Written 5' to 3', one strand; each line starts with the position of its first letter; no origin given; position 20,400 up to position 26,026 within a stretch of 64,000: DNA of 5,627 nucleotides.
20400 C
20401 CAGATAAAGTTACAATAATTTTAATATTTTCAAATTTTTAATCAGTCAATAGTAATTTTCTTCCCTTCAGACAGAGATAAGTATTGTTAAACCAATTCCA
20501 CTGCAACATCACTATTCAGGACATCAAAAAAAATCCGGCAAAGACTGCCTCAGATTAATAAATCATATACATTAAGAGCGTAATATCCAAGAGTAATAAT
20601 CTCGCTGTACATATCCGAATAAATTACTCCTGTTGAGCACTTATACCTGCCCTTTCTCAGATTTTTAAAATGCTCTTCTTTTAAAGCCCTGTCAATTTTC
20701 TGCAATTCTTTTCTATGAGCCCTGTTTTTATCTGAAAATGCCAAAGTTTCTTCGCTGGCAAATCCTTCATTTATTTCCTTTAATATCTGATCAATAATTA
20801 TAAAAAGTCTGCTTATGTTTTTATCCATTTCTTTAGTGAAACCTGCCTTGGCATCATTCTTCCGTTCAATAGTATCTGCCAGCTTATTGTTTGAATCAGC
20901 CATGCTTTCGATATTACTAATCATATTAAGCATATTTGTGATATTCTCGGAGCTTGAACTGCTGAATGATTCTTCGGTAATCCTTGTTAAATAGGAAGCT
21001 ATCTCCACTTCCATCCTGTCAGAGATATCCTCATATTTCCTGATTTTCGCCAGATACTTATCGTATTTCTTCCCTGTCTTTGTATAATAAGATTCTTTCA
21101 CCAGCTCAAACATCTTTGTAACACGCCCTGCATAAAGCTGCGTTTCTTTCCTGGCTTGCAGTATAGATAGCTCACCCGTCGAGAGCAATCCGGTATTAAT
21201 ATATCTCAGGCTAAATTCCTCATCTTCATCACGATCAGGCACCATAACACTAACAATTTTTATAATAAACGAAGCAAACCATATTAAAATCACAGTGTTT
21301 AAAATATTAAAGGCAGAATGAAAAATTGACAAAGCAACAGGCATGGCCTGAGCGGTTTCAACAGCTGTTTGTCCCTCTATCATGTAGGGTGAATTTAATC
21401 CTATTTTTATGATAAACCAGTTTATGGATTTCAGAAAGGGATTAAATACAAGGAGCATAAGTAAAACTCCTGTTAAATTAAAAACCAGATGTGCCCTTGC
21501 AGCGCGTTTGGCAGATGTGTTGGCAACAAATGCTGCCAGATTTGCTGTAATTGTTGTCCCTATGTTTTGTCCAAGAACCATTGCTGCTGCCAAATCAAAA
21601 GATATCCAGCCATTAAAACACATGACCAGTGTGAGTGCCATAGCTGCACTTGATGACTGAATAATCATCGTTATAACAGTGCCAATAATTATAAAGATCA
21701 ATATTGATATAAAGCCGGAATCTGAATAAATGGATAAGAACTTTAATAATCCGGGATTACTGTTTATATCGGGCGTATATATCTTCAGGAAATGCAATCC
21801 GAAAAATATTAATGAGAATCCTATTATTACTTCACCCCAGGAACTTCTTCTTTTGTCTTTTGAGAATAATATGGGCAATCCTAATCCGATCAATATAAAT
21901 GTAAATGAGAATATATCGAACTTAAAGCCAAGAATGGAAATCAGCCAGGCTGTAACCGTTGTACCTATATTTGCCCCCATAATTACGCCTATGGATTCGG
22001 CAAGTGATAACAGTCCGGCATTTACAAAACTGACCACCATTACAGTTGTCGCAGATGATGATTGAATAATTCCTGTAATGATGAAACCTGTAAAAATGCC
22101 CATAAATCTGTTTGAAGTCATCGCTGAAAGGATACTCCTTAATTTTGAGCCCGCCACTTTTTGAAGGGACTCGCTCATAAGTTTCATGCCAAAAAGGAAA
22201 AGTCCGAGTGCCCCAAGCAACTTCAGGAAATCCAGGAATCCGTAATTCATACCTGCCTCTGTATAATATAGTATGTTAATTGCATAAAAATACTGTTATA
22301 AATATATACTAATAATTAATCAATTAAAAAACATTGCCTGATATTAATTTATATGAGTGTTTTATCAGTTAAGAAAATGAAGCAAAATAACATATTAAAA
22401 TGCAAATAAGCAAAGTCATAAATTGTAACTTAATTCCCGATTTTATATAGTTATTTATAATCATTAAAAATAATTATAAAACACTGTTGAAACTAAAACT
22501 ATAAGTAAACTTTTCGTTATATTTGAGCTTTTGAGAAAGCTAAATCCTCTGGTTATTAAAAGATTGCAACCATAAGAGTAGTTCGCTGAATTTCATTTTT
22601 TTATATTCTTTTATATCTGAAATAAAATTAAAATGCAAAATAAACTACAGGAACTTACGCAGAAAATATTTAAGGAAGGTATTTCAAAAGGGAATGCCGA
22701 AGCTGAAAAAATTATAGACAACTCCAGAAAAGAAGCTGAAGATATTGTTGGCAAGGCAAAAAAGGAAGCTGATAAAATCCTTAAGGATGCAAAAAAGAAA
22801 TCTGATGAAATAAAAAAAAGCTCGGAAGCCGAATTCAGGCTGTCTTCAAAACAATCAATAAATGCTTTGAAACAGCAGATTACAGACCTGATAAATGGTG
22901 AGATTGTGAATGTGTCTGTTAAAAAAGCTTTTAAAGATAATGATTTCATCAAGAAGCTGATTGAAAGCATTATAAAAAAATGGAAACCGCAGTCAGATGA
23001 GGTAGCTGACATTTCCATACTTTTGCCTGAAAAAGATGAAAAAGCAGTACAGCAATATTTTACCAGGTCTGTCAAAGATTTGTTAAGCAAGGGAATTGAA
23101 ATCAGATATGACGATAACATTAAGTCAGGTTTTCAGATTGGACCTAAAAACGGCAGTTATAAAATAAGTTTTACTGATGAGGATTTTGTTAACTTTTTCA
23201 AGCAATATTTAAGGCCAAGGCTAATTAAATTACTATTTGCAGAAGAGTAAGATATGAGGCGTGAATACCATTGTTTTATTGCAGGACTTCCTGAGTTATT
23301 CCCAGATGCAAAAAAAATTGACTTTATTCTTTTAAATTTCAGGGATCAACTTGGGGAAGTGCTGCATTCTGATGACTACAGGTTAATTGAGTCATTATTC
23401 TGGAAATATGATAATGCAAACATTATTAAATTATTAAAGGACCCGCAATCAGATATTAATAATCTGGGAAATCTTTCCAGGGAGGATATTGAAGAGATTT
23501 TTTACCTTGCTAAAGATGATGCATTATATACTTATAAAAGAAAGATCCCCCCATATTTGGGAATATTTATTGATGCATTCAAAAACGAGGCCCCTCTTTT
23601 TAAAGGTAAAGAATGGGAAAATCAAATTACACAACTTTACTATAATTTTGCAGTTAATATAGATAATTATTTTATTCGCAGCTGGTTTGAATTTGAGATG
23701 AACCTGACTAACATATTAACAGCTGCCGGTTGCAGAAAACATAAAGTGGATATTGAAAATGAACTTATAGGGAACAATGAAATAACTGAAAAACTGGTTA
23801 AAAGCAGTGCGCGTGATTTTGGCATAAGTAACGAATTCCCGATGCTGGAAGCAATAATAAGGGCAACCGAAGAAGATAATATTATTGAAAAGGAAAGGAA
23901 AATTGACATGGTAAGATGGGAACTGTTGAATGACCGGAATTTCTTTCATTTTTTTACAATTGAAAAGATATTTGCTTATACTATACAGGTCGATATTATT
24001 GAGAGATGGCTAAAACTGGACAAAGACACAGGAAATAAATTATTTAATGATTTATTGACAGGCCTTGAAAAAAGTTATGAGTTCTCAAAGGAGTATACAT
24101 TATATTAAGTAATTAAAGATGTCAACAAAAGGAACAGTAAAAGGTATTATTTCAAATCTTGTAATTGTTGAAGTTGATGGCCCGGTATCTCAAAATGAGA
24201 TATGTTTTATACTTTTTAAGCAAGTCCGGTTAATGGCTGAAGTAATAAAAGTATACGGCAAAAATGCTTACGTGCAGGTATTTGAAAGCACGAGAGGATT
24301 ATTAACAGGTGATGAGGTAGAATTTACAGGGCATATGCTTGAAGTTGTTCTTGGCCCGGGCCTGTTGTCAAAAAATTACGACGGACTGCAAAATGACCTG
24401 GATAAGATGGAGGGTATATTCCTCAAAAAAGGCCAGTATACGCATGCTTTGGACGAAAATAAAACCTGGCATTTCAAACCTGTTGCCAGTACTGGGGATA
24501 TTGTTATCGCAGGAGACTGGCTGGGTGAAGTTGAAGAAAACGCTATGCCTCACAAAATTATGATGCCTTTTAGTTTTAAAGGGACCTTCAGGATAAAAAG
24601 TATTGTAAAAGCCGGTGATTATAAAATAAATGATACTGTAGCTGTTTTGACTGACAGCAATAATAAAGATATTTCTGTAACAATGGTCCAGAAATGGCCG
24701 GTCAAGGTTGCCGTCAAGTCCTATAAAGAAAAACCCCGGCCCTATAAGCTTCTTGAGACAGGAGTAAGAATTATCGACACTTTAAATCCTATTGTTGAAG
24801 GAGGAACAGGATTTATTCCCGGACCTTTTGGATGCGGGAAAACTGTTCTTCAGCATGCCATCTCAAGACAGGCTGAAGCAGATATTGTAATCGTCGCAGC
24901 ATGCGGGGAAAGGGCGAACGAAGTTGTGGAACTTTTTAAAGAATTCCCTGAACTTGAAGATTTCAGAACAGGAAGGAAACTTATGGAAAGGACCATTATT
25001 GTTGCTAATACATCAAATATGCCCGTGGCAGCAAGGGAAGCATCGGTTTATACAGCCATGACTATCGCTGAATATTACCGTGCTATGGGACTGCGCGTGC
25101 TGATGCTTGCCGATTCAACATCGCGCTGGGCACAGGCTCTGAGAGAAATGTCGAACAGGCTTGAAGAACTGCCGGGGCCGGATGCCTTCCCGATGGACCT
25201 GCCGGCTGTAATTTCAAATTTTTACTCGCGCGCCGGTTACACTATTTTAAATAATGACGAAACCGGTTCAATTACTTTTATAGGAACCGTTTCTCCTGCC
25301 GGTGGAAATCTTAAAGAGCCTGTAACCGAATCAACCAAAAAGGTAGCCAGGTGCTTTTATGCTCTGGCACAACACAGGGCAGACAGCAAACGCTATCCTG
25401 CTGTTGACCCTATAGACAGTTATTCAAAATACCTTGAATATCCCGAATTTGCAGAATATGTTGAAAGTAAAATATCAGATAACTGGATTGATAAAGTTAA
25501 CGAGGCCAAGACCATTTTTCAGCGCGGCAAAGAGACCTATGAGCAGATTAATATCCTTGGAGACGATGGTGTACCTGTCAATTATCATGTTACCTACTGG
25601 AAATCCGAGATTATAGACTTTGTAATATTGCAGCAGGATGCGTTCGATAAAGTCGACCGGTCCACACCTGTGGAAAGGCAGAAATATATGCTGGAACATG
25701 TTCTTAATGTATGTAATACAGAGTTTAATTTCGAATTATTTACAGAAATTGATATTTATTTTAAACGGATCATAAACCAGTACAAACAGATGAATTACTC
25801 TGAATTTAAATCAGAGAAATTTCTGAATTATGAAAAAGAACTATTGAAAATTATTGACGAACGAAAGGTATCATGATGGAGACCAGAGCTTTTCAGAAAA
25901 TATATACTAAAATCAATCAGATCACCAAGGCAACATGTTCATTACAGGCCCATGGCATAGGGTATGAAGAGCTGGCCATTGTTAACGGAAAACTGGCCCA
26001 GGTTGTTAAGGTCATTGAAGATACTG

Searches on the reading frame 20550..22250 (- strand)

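Call 68: search_protein_families(library=pfam, proteins=[window:20550-22250:-], max_evalue=0.00001)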
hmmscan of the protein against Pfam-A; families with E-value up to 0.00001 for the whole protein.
window:20550-22250:- (566 aa): 2 families
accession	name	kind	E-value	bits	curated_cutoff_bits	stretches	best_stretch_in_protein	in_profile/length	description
PF02690.20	Na_Pi_cotrans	-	1.7e-60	203.5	29.1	2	17-156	1-136/137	Na+/Pi-cotransporter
PF01895.24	PhoU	-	2.3e-07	31.5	23.5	1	375-459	6-87/89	PhoU domain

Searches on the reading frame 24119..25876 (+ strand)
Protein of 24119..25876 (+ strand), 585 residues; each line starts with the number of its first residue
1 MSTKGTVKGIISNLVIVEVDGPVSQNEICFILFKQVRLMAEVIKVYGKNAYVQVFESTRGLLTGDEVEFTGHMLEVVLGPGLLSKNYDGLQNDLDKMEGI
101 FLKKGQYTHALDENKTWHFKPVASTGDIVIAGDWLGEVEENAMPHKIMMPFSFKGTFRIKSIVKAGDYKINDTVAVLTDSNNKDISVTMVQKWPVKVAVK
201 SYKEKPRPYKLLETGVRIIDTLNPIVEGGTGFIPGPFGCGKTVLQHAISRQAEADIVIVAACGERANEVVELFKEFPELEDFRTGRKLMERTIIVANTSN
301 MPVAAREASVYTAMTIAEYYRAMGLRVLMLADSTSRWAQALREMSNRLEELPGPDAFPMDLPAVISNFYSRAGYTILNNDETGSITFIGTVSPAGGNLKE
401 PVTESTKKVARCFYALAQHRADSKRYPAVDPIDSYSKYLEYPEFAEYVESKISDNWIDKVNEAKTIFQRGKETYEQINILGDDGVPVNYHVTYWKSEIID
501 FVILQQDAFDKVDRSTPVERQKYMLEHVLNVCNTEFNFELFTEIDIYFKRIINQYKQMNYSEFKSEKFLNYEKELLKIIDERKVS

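Call 68: search_protein_families(library=pfam, proteins=[window:24119-25876:+], max_evalue=0.00001)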
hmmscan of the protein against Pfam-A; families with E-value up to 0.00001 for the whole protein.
window:24119-25876:+ (585 aa): 4 families
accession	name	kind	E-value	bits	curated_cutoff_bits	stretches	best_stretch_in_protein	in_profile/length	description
PF00006.31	ATP-synt_ab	-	1.8e-66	224.2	29.5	1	215-436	1-213/213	ATP synthase alpha/beta family, nucleotide-binding domain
PF16886.11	ATP-synt_ab_Xtn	-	6.1e-29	100.1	25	1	109-196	2-88/88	ATPsynthase alpha/beta subunit barrel-sandwich domain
PF02874.29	ATP-synt_ab_N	-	5.6e-08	33.6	20.9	1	10-71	4-69/69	ATP synthase alpha/beta family, beta-barrel domain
PF22919.1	ATP-synt_VA_C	-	2.8e-06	27.7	24.7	1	447-527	3-83/101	C-terminal domain of V and A type ATP synthase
